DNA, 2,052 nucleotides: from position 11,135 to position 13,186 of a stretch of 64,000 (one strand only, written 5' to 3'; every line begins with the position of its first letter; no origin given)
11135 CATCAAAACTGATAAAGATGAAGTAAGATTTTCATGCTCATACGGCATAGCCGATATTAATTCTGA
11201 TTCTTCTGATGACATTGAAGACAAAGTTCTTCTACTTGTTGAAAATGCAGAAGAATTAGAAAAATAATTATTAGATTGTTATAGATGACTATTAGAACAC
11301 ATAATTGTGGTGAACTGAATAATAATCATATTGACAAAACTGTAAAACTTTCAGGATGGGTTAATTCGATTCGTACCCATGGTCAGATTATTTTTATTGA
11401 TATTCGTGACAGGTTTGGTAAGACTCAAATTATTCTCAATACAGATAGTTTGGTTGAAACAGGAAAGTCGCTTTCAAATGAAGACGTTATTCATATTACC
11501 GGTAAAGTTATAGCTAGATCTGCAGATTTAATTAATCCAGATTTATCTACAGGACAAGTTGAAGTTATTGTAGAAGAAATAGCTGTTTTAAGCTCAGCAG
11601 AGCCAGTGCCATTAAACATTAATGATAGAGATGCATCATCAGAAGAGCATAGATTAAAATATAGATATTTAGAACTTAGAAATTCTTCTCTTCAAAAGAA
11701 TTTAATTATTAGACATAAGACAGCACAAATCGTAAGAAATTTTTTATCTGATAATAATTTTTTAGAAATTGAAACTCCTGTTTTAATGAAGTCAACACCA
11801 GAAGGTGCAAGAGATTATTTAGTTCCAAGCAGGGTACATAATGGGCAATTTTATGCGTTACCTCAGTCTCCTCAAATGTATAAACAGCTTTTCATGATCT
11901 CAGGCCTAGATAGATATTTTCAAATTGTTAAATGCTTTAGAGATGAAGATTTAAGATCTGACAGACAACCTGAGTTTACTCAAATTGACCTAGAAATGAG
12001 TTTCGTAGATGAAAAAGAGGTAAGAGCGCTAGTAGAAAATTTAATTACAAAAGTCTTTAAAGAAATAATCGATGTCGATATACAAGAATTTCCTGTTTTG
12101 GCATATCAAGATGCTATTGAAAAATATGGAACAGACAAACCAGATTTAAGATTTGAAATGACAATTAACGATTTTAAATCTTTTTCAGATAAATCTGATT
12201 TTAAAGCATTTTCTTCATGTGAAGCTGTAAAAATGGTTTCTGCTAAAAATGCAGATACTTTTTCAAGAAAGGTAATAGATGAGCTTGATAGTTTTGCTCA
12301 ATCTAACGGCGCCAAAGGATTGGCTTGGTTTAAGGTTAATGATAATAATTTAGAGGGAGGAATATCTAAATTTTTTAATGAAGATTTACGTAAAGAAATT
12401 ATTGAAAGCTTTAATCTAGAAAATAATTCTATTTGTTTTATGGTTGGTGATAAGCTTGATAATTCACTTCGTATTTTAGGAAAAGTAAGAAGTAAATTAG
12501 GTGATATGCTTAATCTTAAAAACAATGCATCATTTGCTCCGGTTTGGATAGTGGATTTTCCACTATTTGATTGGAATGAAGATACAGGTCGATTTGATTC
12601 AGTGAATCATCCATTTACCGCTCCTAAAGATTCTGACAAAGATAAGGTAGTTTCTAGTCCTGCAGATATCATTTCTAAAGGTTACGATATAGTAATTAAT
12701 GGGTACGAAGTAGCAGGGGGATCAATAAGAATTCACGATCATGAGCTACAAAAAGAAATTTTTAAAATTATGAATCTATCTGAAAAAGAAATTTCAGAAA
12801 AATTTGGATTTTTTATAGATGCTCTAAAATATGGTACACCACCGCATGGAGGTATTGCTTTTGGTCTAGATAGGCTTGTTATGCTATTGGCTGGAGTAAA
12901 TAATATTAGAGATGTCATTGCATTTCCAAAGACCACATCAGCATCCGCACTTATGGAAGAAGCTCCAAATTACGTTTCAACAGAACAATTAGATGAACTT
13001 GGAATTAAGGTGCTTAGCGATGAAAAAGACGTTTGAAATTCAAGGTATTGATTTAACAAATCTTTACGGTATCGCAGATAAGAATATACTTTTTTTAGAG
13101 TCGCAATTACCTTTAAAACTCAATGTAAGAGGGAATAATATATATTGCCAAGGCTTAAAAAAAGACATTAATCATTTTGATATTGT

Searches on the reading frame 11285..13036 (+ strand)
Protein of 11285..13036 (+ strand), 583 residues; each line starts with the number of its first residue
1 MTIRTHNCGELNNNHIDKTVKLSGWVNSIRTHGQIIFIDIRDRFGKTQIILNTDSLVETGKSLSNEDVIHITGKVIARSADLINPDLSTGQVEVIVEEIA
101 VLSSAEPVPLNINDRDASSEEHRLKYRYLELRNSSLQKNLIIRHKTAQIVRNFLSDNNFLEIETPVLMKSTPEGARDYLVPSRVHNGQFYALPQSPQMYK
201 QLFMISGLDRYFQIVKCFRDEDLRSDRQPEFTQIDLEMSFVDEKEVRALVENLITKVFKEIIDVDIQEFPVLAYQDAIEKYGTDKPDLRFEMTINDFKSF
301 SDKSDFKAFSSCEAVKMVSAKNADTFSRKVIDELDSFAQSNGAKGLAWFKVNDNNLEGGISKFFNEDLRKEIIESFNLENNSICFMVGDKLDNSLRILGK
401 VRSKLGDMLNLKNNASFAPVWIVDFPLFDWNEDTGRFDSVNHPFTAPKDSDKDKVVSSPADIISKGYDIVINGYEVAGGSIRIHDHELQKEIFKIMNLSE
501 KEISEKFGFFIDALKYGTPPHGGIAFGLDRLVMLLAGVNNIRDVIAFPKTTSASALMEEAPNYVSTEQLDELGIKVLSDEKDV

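Call 74: search_protein_families(library=pfam, proteins=[window:11285-13036:+], max_evalue=0.00001)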
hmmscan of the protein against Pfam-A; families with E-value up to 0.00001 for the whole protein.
window:11285-13036:+ (583 aa): 3 families
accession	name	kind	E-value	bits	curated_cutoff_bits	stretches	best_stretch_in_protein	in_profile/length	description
PF00152.25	tRNA-synt_2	-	1.3e-124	415.8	25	1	119-550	1-307/308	tRNA synthetases class II (D, K and N)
PF02938.19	GAD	-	1e-20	74.2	23.4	1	310-393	6-90/95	GAD domain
PF01336.31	tRNA_anti-codon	-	2.7e-15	56.5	27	1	20-102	1-75/75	OB-fold nucleic acid binding domain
